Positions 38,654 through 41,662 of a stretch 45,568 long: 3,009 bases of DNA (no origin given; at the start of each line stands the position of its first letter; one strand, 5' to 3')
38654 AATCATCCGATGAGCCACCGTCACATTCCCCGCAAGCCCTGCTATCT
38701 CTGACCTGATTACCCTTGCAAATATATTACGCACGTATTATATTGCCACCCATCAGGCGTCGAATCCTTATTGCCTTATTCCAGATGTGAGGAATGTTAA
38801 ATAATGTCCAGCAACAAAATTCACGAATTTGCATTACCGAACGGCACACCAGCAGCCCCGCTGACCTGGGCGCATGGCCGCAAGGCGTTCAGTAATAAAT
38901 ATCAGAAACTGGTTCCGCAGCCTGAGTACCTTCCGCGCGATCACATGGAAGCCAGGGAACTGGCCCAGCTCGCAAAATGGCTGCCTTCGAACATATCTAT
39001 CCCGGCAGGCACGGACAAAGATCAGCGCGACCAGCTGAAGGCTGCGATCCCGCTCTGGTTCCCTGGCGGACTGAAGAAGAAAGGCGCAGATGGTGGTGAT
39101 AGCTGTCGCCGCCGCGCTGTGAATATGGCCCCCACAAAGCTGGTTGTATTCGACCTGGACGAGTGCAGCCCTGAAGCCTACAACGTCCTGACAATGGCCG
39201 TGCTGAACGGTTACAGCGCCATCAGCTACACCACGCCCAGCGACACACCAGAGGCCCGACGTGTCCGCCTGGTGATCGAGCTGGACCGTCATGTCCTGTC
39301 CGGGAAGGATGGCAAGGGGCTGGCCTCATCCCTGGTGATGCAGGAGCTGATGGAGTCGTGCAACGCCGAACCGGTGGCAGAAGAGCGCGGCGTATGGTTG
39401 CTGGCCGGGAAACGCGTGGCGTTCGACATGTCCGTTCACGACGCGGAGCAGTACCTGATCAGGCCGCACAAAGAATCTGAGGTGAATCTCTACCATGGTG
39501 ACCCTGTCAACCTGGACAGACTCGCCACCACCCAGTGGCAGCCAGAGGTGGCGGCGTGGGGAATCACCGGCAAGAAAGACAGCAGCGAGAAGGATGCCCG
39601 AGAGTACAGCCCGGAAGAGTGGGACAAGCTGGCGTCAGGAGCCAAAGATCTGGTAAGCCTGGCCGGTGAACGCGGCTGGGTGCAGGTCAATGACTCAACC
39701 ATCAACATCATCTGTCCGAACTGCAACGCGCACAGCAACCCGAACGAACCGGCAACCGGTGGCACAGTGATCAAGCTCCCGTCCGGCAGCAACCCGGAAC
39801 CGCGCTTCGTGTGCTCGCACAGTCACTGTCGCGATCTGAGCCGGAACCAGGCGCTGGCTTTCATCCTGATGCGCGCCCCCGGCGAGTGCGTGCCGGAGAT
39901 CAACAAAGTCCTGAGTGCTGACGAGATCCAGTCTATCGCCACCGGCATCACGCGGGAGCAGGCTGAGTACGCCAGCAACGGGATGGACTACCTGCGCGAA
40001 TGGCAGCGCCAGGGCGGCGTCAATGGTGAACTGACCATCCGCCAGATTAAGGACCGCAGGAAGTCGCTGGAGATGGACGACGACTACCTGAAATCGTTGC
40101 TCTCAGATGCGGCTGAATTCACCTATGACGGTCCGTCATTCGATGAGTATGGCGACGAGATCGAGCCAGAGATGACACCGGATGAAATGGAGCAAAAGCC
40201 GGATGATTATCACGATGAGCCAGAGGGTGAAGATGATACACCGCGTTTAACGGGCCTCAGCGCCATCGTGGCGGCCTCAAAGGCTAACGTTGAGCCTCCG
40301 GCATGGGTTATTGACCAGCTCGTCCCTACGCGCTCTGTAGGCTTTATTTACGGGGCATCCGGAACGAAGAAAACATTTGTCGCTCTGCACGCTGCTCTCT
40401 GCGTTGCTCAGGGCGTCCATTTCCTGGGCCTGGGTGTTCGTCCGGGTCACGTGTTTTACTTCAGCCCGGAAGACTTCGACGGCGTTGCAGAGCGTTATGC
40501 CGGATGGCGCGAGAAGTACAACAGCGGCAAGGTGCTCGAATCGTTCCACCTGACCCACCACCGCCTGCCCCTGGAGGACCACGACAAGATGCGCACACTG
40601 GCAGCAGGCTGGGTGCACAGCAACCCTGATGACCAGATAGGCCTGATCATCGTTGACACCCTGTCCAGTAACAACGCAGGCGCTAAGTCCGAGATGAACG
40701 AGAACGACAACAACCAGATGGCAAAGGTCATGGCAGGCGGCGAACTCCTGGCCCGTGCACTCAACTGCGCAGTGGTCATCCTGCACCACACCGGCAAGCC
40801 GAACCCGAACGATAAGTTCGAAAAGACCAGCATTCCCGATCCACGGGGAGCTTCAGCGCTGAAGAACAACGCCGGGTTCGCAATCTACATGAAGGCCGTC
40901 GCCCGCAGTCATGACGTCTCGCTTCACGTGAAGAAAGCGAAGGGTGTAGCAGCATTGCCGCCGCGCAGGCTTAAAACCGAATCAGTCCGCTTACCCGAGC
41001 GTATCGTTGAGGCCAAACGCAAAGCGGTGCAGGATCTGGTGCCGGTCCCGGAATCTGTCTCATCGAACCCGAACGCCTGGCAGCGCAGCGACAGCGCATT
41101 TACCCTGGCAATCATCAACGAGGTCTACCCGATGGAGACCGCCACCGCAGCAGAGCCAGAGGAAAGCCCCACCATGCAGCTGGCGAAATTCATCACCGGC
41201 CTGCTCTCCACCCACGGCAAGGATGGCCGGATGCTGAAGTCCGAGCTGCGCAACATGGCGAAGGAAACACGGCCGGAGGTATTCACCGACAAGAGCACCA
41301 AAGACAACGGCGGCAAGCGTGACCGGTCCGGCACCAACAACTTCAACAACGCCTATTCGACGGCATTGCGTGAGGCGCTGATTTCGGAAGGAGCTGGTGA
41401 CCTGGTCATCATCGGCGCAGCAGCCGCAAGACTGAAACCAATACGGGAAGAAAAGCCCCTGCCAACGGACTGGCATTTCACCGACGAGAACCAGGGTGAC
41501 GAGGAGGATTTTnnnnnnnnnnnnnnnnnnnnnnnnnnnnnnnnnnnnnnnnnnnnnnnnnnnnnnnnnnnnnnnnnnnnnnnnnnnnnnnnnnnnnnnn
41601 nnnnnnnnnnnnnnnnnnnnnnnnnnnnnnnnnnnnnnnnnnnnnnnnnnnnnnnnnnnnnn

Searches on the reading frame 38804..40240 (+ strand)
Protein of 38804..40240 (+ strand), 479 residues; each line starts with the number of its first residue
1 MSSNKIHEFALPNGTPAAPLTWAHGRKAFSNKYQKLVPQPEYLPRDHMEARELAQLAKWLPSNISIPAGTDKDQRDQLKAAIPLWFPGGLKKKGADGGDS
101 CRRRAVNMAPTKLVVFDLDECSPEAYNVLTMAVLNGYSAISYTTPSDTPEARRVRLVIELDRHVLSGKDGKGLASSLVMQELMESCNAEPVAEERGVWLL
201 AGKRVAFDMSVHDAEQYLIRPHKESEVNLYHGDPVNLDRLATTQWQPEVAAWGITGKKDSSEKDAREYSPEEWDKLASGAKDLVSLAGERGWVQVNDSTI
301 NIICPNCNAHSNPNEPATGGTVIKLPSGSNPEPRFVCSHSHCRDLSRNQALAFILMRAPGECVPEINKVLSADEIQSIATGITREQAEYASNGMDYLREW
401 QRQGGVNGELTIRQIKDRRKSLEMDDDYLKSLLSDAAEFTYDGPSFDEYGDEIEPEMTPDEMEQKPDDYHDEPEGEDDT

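Call 75: search_protein_families(library=phrogs, proteins=[window:38804-40240:+], max_evalue=0.01)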
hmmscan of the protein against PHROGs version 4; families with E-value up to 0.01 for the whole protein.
window:38804-40240:+ (479 aa): 4 families
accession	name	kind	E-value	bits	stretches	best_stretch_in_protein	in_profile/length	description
phrog_3228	-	DNA, RNA and nucleotide metabolism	3.2e-18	66.4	1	101-380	73-322/766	replicative helicase-primase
phrog_9765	-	DNA, RNA and nucleotide metabolism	4.2e-10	39.2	1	72-165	66-148/939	DNA primase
phrog_256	-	DNA, RNA and nucleotide metabolism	9.3e-07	28.8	1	101-165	71-133/798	DNA helicase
phrog_2135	-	DNA, RNA and nucleotide metabolism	0.0011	18.4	1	103-240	510-644/713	DNA primase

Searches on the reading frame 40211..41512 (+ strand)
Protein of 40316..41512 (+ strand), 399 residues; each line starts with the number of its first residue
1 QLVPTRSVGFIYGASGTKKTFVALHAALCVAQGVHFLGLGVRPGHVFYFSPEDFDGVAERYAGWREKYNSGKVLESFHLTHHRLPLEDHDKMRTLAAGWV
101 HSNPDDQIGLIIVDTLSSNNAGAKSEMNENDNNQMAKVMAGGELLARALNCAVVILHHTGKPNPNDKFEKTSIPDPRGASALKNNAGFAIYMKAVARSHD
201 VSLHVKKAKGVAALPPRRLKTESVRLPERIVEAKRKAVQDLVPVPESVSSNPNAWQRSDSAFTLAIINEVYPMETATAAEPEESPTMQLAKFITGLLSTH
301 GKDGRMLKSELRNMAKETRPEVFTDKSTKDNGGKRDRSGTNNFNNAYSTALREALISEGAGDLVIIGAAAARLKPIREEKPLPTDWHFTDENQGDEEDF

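Call 35: search_dna_similar(query=window:40316-41512:+, collection=phages, mode=protein, max_rows=60)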
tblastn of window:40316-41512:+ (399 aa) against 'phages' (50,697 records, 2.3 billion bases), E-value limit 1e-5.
Records with a match: 118; places in all: 120; records where one place covers at least 80% of the query: 13.
Best place of each record, by identity: 95-99% 1; <60% 117.
By first word of the organism name: Microbacterium 23; Gordonia 22; Salmonella 18; Pantoea 6; Escherichia 6; Edwardsiella 4; Caulobacter 4; Serratia 3; Nocardia 3; Klebsiella 2; and 16 more.
By host as written in the record: Microbacterium foliorum NRRL B-24224 15; - 9; Gordonia terrae 3612 8; Gordonia rubripertincta NRRL B-16540 7; Salmonella sp. 7; Escherichia coli K-12 MG1655 5; Gordonia terrae NRRL B-16283 5; Edwardsiella ictaluri 4; and 39 more.
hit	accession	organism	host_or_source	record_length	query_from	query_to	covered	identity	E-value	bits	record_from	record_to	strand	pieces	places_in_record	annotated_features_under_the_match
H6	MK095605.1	Pantoea phage vB_PagS_MED16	Pantoea agglomerans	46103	1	399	100%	99.0%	0e+0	782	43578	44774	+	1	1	putative DNA primase/replicative helicase | hypothetical protein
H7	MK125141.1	Salmonella phage Lumpael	Salmonella enterica subsp. enterica ...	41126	2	399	100%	36.3%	2e-64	228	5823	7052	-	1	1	putative primase/helicase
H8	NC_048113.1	Salmonella phage Lumpael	Salmonella enterica subsp. enterica ...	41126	2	399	100%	36.3%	2e-64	228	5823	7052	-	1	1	putative primase/helicase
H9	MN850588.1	Escherichia phage sortregn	Escherichia coli K-12 MG1655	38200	2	399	100%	36.1%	4e-64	228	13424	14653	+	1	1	hypothetical protein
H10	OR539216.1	Escherichia phage vB-Eco-KMB41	Escherichia coli KMB704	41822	2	399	100%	35.9%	2e-63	225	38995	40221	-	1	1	cobalt-zinc-cadmium resistance protein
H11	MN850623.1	Escherichia phage sortsyn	Escherichia coli K-12 MG1655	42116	2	399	100%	35.7%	7e-63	224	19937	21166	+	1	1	hypothetical protein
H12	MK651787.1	Escherichia phage Sortsne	Escherichia coli K-12 MG1655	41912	2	399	100%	35.1%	4e-54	199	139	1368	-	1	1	AAA family ATPase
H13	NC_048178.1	Escherichia phage Sortsne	Escherichia coli K-12 MG1655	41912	2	399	100%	35.1%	4e-54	199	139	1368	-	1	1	AAA family ATPase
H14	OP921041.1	Phage ST231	Enterobacteriaceae bacterium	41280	2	389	97%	36.0%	4e-62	222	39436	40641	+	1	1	hypothetical protein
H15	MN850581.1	Escherichia phage sortkaff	Escherichia coli K-12 MG1655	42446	2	399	100%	33.9%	4e-52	192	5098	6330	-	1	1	hypothetical protein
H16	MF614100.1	Klebsiella phage vB_KpnS_IME279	Klebsiella pneumoniae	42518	2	399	100%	33.7%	1e-51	191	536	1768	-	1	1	replicative helicase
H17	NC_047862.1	Klebsiella phage vB_KpnS_IME279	Klebsiella pneumoniae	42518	2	399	100%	33.7%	1e-51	191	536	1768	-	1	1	AAA family ATPase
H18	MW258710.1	Kosakonia phage Kc237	Kosakonia cowanii CB237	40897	2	396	99%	33.6%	5e-53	195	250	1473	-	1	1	AAA family ATPase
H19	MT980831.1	Serratia phage vB_SmaS-Smarc2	Serratia marcescens 8927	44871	2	270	67%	43.1%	8e-51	189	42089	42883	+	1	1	AAA family ATPase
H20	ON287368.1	Serratia phage vB_SmaM-ChibiTotoro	Serratia marcescens LVF3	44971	2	270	67%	43.1%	8e-51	189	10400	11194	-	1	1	primase/helicase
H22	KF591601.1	Enterobacteria phage IME_EC2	Escherichia coli 147-30R1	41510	2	268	67%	41.5%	1e-58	212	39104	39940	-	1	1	DNA primase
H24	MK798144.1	Pantoea phage vB_PagM_PSKM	Pantoea agglomerans ARC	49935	2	270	67%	35.4%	3e-39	155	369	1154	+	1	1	replicative helicase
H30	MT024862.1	Microbacterium phage Alakazam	Microbacterium foliorum NRRL B-24224 SEA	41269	2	210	52%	30.6%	3e-8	62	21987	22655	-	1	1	32: RecA-like DNA recombinase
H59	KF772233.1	Edwardsiella phage eiAU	Edwardsiella ictaluri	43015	2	227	57%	25.9%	5e-10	67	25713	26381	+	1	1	putative replicative helicase/primase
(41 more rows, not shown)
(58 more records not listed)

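Call 36: get_annotated_region(hit=H7, flank=1500)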
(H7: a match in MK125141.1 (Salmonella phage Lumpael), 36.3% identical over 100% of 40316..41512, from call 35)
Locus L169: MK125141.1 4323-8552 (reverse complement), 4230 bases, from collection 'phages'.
description: Salmonella phage Lumpael, complete genome.
organism: Salmonella phage Lumpael (NCBI taxid 2488859)
taxonomy: Viruses; Duplodnaviria; Heunggongvirae; Uroviricota; Caudoviricetes; Murrayvirus; Murrayvirus lumpael
host: Salmonella enterica subsp. enterica serovar Enteritidis PT1; source: wastewater; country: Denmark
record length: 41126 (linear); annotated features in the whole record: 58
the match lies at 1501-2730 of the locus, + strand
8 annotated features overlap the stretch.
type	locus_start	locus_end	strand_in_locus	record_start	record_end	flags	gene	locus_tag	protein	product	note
CDS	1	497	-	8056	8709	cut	-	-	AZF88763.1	hypothetical protein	-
CDS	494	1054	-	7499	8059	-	-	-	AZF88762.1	hypothetical protein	-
CDS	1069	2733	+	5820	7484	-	-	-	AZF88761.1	putative primase/helicase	-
CDS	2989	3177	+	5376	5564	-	-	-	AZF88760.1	hypothetical protein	-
CDS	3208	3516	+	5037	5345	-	-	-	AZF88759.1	hypothetical protein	-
CDS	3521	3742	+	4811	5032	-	-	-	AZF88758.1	hypothetical protein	-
CDS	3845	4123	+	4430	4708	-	-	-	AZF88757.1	hypothetical protein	-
CDS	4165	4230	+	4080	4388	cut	-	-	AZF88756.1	hypothetical protein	-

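Call 37: get_annotated_region(hit=H9, flank=1500)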
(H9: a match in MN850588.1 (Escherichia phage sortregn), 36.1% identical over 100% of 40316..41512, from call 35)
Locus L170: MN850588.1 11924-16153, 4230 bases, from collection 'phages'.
description: Escherichia phage sortregn, complete genome.
organism: Escherichia phage sortregn (NCBI taxid 2696446)
taxonomy: Viruses; Duplodnaviria; Heunggongvirae; Uroviricota; Caudoviricetes; Murrayvirus
host: Escherichia coli K-12 MG1655; source: wastewater; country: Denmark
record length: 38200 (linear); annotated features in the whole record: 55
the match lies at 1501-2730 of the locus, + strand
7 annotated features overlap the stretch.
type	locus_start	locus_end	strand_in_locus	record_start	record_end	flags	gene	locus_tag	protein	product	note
CDS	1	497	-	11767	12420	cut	-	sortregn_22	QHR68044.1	hypothetical protein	Hypothetical protein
CDS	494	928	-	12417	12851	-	-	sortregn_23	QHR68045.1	hypothetical protein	Hypothetical protein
CDS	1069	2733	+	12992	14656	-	-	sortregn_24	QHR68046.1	hypothetical protein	Hypothetical protein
CDS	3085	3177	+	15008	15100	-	-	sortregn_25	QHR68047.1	hypothetical protein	Hypothetical protein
CDS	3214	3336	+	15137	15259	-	-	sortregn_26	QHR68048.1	hypothetical protein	Hypothetical protein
CDS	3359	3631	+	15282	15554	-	-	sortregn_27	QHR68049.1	hypothetical protein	Hypothetical protein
CDS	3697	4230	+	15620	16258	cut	-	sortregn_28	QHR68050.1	hypothetical protein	PVOGs: VOG6772; Hypothetical protein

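Call 38: get_annotated_region(hit=H16, flank=1500)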
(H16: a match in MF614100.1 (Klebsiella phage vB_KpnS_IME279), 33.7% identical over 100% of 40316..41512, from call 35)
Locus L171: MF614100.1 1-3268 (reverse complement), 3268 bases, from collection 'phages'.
description: Klebsiella phage vB_KpnS_IME279, complete genome.
organism: Klebsiella phage vB_KpnS_IME279 (NCBI taxid 2041211)
taxonomy: Viruses; Duplodnaviria; Heunggongvirae; Uroviricota; Caudoviricetes; Sortsnevirus; Sortsnevirus IME279
host: Klebsiella pneumoniae; source: -; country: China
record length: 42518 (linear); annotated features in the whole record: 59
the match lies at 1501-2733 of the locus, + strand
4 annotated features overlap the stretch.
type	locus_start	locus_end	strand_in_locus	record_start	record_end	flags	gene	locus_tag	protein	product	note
CDS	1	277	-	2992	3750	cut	-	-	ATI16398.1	hypothetical protein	-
CDS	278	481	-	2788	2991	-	-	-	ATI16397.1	hypothetical protein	-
CDS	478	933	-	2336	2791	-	-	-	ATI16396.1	hypothetical protein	-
CDS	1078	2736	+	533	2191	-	-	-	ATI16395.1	replicative helicase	RepA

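Call 39: get_annotated_region(hit=H19, flank=2500)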
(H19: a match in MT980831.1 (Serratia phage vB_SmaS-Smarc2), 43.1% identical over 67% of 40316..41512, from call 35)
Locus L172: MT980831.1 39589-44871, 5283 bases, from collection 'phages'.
description: Serratia phage vB_SmaS-Smarc2, complete genome.
organism: Serratia phage vB_SmaS-Smarc2 (NCBI taxid 2777232)
taxonomy: Viruses
host: Serratia marcescens 8927; source: worm farm effluent; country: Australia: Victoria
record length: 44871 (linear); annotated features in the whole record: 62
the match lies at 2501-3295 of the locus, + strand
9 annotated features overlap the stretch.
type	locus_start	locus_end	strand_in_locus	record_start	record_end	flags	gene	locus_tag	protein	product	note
CDS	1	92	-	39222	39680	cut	-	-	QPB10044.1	hypothetical protein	-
CDS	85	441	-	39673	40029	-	-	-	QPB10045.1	DNA-binding protein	-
CDS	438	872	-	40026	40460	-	-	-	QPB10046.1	hypothetical protein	-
CDS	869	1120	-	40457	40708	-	-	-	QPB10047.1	hypothetical protein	-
CDS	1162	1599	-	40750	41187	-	-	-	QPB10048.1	hypothetical protein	-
CDS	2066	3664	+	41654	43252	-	-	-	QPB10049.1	AAA family ATPase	-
CDS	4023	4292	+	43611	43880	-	-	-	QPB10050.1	hypothetical protein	-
CDS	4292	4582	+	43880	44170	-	-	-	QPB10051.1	hypothetical protein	-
CDS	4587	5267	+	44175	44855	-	-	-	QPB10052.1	hypothetical protein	-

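Call 50: search_protein_families(library=pfam, proteins=[L169:1069-2730:+, L172:2066-3661:+], max_evalue=0.01)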
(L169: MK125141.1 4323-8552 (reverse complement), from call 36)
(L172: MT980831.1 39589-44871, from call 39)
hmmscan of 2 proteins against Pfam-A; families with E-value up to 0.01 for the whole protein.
L169:1069-2730:+ (554 aa): 1 family
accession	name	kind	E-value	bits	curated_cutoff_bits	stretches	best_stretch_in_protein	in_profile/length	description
PF13481.12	AAA_25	-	1.3e-25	90.6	27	2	133-265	17-156/195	AAA domain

L172:2066-3661:+ (532 aa): 1 family
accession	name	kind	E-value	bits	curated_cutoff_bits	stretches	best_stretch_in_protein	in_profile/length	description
PF13481.12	AAA_25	-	2.3e-29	102.8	27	1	133-315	16-194/195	AAA domain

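Call 56: find_related_loci(query=A3, collection=viral_contigs, flank=2500)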
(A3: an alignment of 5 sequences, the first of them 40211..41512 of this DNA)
Query A3 (434 aa) in viral_contigs; peptide patterns used: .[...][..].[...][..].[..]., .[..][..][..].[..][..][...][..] (x = any residue, [..] = any of these).
600 stretches matched a pattern (row limit reached: there are more); 127 encode a relative of the query (tblastn E <= 1e-3); the best 80 are kept; 80 distinct loci.
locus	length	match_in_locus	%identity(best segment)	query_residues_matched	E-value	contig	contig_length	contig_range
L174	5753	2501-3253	28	11-279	8e-23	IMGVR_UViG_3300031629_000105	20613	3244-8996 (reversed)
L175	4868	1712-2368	28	29-261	9e-20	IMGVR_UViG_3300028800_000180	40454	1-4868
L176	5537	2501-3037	29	30-225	5e-19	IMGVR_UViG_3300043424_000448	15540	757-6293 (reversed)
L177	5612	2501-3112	30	25-244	9e-19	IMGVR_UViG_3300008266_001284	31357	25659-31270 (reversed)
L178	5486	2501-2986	31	32-196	7e-19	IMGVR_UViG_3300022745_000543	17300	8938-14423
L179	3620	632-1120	31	29-196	1e-18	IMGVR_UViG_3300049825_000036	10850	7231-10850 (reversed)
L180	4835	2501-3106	28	29-244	9e-19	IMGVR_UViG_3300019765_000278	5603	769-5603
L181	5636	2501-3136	26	26-251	1e-18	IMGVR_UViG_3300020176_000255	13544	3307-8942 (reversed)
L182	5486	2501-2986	31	29-196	6e-18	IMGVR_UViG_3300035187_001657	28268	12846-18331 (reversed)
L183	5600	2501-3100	27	29-244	6e-18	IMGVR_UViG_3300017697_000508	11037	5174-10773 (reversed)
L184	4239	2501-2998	32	29-196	6e-18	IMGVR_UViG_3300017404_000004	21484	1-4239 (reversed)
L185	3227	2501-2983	31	29-196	6e-18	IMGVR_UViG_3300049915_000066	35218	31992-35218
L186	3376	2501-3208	26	29-283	7e-18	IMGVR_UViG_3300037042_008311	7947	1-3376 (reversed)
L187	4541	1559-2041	30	29-196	2e-17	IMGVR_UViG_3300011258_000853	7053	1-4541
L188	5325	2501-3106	28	29-244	2e-17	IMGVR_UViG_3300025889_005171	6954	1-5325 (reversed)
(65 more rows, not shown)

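Call 106: get_annotated_region(hit=H22, flank=1500)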
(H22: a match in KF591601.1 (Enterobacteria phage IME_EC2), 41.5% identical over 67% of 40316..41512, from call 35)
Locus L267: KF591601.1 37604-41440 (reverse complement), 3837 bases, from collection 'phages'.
description: Enterobacteria phage IME_EC2, complete genome.
organism: Enterobacteria phage IME_EC2 (NCBI taxid 1414766)
taxonomy: Viruses; Duplodnaviria; Heunggongvirae; Uroviricota; Caudoviricetes; Murrayvirus; Murrayvirus EC2
host: Escherichia coli 147-30R1; source: -; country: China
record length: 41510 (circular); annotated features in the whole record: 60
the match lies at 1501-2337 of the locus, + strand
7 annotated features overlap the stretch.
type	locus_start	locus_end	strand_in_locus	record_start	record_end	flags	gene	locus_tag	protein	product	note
CDS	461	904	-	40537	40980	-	-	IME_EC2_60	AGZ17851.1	hypothetical protein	-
CDS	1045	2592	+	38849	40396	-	-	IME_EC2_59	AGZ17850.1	DNA primase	-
CDS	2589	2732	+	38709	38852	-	-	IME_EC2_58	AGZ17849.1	hypothetical protein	-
CDS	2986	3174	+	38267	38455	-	-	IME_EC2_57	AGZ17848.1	hypothetical protein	-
CDS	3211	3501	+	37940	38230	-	-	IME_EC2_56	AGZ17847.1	hypothetical protein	-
CDS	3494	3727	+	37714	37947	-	-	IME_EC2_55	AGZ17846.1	hypothetical protein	-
CDS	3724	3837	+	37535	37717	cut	-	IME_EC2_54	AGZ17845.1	hypothetical protein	-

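Call 107: get_annotated_region(hit=H59, flank=1800)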
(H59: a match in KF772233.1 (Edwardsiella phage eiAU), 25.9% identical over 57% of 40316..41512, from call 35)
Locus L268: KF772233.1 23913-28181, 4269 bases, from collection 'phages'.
description: Edwardsiella phage eiAU, complete genome.
organism: Edwardsiella phage eiAU (NCBI taxid 945083)
taxonomy: Viruses; Duplodnaviria; Heunggongvirae; Uroviricota; Caudoviricetes; Eiauvirus; Eiauvirus eiAU
host: Edwardsiella ictaluri; source: -; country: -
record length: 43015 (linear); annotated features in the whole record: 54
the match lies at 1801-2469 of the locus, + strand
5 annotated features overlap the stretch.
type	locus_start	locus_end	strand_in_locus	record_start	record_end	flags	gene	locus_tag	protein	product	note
CDS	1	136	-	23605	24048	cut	-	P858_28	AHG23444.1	hypothetical protein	gp46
CDS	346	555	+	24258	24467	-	-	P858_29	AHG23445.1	hypothetical protein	-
CDS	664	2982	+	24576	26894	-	-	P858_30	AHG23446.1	putative replicative helicase/primase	-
CDS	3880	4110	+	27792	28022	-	-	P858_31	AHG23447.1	hypothetical protein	-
CDS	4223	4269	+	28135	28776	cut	-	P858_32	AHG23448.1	hypothetical protein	-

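Call 108: get_annotated_region(hit=H30, flank=1500)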
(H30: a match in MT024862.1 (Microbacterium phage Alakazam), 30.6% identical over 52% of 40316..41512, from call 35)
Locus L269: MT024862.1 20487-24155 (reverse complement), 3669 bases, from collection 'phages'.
description: Microbacterium phage Alakazam, complete genome.
organism: Microbacterium phage Alakazam (NCBI taxid 2713265)
taxonomy: Viruses; Duplodnaviria; Heunggongvirae; Uroviricota; Caudoviricetes; Neferthenavirus
host: Microbacterium foliorum NRRL B-24224 SEA; source: soil; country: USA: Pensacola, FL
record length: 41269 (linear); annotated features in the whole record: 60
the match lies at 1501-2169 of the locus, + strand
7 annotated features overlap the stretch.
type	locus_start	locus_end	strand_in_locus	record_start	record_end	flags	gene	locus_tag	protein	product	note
CDS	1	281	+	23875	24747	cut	34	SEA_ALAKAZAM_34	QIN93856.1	hypothetical protein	-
CDS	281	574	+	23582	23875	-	33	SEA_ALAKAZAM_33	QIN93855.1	nuclease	-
CDS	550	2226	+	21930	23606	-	32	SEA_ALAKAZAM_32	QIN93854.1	RecA-like DNA recombinase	-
CDS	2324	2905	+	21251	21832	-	31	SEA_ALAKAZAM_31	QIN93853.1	hypothetical protein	-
CDS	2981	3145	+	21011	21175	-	30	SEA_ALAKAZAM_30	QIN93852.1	hypothetical protein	-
CDS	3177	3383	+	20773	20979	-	29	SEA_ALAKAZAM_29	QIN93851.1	hypothetical protein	-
CDS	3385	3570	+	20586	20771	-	28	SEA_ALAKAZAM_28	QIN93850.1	hypothetical protein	-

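Call 109: get_annotated_region(hit=H24, flank=1500)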
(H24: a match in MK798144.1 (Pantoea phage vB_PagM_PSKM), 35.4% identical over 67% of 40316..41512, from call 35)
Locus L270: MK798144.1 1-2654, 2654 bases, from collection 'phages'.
description: Pantoea phage vB_PagM_PSKM, complete genome.
organism: Pantoea phage vB_PagM_PSKM (NCBI taxid 2588094)
taxonomy: Viruses; Duplodnaviria; Heunggongvirae; Uroviricota; Caudoviricetes; Dibbivirus; Dibbivirus PSKM
host: Pantoea agglomerans ARC; source: Amelanchier spicata; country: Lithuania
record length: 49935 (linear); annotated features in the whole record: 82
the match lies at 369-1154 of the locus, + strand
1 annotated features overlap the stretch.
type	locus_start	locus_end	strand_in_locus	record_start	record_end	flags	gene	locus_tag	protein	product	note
CDS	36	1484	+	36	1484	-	-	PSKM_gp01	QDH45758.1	replicative helicase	-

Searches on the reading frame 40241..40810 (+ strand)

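Call 75: search_protein_families(library=phrogs, proteins=[window:40241-40810:+], max_evalue=0.01)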
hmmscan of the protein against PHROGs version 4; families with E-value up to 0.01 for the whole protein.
window:40241-40810:+ (190 aa): 11 families
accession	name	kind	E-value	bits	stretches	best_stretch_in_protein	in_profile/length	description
phrog_2850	-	unknown function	3.3e-47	162.4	1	19-186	146-309/465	-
phrog_906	-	DNA, RNA and nucleotide metabolism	8.4e-26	92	1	16-188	512-676/872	DNA polymerase/primase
phrog_3123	-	unknown function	6.3e-20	72.3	1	12-188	322-509/583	-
phrog_3228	-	DNA, RNA and nucleotide metabolism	6.7e-18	65.4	1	18-187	361-531/766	replicative helicase-primase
phrog_6012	-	DNA, RNA and nucleotide metabolism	4.5e-11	43.6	1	13-189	130-298/447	DNA helicase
phrog_1284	-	unknown function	5.8e-11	43.3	1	20-186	24-186/306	-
phrog_25693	-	unknown function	1.3e-07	31.6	1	15-186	34-211/405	-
phrog_239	-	DNA, RNA and nucleotide metabolism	8.1e-07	29.3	1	21-188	349-521/801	DNA primase/helicase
phrog_2597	-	DNA, RNA and nucleotide metabolism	1.2e-06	28.4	1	35-186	371-516/747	DNA primase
phrog_243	-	DNA, RNA and nucleotide metabolism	6.8e-06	26.2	1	130-187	140-194/273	DnaB-like replicative helicase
phrog_6357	-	unknown function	0.0093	16.3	0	21-186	21-166/321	-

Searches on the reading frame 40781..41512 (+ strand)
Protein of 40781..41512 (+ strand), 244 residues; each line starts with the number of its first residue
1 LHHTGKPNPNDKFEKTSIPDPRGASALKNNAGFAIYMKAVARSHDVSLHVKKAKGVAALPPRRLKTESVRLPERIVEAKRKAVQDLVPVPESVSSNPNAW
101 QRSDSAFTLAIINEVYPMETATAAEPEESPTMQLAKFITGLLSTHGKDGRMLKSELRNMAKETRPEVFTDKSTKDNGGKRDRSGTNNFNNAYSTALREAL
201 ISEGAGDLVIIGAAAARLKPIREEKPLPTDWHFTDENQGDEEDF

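Call 75: search_protein_families(library=phrogs, proteins=[window:40811-41512:+], max_evalue=0.01)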
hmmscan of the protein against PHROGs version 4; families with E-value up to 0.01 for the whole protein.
window:40811-41512:+ (234 aa): 0 families

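Call 87: find_homologous_proteins(query=window:40781-41512:+, max_evalue=0.001)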
Query window:40781-41512:+: 1524 candidates shared short words with the query, none scored E <= 0.001.

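Call 103: search_solved_structures(query=A7, max_evalue=10)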
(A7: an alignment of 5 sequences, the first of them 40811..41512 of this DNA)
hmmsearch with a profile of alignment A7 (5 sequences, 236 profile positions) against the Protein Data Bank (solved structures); distinct sequences matched with E-value up to 10: 2.
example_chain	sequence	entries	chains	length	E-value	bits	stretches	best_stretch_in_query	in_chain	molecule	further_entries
9qn7_A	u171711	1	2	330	0.91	12.3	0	82-167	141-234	Talin-1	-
3dyj_A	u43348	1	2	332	0.93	12.3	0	82-167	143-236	TALIN-1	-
